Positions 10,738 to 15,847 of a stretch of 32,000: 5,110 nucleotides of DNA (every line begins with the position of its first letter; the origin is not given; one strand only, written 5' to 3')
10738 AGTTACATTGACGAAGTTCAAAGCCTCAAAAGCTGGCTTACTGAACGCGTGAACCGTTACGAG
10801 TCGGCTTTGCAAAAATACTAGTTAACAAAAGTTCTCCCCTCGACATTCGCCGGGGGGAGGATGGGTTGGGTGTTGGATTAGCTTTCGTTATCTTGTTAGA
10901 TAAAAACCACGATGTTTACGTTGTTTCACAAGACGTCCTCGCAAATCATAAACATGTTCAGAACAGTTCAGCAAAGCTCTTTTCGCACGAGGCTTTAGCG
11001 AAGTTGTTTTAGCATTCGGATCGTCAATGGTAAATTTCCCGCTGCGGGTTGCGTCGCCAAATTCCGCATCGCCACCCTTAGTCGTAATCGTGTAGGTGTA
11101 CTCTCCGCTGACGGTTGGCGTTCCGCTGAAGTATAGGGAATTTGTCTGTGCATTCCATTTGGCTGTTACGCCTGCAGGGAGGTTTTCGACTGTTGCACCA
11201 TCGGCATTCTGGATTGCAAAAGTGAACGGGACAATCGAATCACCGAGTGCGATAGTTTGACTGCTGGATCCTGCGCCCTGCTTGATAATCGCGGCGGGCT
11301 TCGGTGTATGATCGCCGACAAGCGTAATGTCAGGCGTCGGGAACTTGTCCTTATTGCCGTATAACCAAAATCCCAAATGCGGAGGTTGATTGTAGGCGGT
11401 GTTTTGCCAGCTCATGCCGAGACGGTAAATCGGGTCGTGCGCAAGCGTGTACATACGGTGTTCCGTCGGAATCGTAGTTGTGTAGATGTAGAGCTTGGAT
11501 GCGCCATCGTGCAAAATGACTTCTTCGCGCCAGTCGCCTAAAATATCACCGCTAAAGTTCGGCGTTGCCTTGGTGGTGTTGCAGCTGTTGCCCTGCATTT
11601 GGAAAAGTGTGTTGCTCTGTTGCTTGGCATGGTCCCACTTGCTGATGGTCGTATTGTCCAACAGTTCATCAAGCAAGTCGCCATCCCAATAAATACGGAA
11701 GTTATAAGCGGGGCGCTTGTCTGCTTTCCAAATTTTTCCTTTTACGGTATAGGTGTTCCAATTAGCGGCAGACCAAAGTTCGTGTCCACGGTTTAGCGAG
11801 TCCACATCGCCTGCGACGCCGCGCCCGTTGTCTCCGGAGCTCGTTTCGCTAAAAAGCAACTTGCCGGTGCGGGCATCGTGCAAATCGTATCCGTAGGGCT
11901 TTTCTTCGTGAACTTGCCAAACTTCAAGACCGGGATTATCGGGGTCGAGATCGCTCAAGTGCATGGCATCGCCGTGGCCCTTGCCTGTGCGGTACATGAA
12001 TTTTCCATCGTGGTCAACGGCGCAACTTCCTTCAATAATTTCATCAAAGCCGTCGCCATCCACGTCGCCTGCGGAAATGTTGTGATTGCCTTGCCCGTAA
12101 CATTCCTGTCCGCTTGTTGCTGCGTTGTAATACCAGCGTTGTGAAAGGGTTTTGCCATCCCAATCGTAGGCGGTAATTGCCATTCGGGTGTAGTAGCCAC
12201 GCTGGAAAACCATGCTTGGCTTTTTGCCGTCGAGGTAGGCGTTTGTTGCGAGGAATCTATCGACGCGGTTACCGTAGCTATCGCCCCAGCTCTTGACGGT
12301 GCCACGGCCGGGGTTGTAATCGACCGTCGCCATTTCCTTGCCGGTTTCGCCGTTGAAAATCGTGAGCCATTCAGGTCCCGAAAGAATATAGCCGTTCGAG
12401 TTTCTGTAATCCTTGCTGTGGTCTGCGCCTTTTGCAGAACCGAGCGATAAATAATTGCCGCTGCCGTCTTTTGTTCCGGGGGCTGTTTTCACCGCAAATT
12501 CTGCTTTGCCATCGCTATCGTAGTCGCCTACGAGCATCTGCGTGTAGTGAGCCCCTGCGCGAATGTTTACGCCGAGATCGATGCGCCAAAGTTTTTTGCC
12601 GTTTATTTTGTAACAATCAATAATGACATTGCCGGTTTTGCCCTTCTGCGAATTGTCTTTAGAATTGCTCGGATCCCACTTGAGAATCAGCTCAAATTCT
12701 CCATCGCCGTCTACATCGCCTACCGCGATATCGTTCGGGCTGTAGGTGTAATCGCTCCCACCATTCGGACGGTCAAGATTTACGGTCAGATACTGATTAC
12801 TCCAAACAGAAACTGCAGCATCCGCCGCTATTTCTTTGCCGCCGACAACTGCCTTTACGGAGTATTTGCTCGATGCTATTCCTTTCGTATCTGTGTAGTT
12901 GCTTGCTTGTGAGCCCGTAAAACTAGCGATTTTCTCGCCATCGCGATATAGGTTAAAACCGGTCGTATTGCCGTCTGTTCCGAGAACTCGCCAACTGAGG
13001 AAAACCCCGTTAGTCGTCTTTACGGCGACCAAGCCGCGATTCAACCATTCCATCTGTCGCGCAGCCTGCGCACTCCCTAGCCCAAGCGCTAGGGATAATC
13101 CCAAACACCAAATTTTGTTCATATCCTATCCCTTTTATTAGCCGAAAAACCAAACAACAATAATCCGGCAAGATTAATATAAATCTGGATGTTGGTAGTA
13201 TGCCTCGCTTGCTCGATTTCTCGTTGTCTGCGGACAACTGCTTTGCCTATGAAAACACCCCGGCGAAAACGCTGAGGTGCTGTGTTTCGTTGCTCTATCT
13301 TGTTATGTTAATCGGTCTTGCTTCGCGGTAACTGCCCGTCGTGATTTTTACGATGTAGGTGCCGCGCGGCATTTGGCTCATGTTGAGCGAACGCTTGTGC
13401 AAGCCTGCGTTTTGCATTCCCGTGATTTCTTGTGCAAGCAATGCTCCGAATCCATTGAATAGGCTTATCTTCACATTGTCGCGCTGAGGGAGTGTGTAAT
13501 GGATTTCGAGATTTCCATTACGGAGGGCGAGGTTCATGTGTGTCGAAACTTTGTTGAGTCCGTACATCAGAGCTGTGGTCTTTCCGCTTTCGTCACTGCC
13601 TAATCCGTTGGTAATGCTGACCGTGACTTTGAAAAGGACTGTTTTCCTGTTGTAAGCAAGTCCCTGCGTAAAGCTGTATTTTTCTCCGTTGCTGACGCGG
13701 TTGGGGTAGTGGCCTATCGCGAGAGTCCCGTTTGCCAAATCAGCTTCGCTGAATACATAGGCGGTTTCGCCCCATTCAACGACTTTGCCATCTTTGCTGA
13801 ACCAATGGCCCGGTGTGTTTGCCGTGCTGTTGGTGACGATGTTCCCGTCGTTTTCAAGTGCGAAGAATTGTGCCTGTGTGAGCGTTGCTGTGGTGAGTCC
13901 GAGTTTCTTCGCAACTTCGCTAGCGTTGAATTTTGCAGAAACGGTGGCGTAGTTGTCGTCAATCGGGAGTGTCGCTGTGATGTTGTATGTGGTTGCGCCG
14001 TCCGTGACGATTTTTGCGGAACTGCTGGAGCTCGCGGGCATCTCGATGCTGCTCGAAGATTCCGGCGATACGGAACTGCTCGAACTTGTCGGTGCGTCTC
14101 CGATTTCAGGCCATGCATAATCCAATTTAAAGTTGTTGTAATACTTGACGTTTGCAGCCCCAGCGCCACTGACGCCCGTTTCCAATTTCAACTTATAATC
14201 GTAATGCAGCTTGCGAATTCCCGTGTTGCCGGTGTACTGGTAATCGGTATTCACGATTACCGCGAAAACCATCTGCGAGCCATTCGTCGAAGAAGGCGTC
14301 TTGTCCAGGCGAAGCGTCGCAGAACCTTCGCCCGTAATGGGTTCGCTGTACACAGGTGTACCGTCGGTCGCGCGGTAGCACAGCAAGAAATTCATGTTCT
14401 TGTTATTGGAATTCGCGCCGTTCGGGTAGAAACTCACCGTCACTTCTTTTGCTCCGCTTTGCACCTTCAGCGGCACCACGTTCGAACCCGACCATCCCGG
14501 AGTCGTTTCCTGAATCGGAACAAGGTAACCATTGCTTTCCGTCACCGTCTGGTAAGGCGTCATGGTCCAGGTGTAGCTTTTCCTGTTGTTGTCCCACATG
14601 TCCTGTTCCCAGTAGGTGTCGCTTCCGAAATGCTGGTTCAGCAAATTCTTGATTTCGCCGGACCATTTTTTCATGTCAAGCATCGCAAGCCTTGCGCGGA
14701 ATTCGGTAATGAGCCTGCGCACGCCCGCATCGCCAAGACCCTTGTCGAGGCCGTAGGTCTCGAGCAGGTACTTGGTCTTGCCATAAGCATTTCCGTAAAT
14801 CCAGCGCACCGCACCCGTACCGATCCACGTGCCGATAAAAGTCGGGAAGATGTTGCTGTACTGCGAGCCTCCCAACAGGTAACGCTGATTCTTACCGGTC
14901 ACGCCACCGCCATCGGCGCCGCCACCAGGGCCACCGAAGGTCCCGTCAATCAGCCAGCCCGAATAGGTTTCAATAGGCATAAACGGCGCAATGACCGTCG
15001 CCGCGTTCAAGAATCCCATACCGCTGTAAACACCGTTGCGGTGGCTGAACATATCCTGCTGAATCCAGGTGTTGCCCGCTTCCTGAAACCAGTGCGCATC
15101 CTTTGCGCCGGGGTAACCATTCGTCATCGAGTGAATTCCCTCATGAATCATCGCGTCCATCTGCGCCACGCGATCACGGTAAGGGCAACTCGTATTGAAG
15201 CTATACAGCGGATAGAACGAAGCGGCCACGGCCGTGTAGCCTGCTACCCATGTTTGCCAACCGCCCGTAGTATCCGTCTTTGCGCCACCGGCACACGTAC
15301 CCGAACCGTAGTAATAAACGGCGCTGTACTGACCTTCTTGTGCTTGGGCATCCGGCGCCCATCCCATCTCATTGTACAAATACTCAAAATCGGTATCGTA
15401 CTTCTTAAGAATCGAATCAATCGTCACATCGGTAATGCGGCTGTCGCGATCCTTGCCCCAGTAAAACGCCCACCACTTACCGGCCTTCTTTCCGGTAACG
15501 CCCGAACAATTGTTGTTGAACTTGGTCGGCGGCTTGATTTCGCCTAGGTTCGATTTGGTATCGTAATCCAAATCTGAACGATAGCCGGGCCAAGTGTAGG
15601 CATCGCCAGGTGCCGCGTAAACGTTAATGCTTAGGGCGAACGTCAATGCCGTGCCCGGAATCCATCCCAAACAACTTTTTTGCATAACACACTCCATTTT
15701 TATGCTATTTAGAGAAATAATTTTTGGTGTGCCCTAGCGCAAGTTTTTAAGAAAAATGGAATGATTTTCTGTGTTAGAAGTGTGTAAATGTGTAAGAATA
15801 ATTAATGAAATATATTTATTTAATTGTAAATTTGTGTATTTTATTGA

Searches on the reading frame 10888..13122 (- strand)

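Call 9: search_protein_families(library=pfam, proteins=[window:10888-13122:-], max_evalue=0.001)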
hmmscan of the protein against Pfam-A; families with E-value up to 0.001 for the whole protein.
window:10888-13122:- (744 aa): 4 families
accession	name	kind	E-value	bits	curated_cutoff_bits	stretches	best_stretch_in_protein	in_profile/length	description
PF21348.3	RGL11_C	-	3.7e-203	676.2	27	1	111-593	1-486/490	Rhamnogalacturonan lyase family 11, C-terminal domain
PF18370.7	RGI_lyase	-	2.8e-31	108.2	27.8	1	22-107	1-86/86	Rhamnogalacturonan I lyases beta-sheet domain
PF01839.29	FG-GAP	-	1.2e-09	38.3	22.1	0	348-363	4-19/37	FG-GAP repeat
PF13517.12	FG-GAP_3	-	4.3e-08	34.1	26.9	0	315-363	17-60/61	FG-GAP-like repeat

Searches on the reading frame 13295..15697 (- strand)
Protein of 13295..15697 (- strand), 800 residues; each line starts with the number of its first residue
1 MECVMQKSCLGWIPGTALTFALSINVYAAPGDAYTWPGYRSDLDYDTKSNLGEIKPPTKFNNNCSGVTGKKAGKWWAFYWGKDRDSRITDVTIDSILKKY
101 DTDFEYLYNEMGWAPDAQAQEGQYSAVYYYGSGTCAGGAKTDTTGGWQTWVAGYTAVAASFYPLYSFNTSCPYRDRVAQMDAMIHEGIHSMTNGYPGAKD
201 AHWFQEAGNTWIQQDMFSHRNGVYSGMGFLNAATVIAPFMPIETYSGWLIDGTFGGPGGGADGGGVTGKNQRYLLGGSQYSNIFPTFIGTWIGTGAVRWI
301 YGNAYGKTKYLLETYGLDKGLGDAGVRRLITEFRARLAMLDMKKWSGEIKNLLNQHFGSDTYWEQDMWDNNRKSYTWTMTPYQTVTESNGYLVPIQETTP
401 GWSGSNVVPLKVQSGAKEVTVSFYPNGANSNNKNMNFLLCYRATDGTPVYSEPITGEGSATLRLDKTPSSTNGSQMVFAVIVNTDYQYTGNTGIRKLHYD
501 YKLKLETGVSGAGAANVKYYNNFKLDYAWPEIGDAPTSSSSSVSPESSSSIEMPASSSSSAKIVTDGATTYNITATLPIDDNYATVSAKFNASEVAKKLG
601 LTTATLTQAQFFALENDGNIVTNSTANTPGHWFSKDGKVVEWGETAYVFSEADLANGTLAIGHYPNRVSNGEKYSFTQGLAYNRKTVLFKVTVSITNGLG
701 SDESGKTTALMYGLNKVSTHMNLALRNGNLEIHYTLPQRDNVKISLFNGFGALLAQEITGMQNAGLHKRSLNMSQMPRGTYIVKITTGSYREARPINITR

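Call 9: search_protein_families(library=pfam, proteins=[window:13295-15697:-], max_evalue=0.001)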
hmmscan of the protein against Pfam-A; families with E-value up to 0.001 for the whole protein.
window:13295-15697:- (800 aa): 3 families
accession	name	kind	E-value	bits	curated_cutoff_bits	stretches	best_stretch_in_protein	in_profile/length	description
PF16151.10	DUF4859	-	2.4e-21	76.3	22.6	1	582-685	1-117/120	Domain of unknown function (DUF4859)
PF18962.6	Por_Secre_tail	-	6.7e-05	23.6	27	1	727-791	7-68/75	Secretion system C-terminal sorting domain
PF19527.4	DUF6055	-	0.00019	21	27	0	367-426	283-326/417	Family of unknown function (DUF6055)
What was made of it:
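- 13295..15697 (-): Divergently transcribed gene with DUF4859/DUF6055 domains and a T9SS tail. It shares the intergenic region with 1A and is a possible 1A target. Pfam (call 9).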
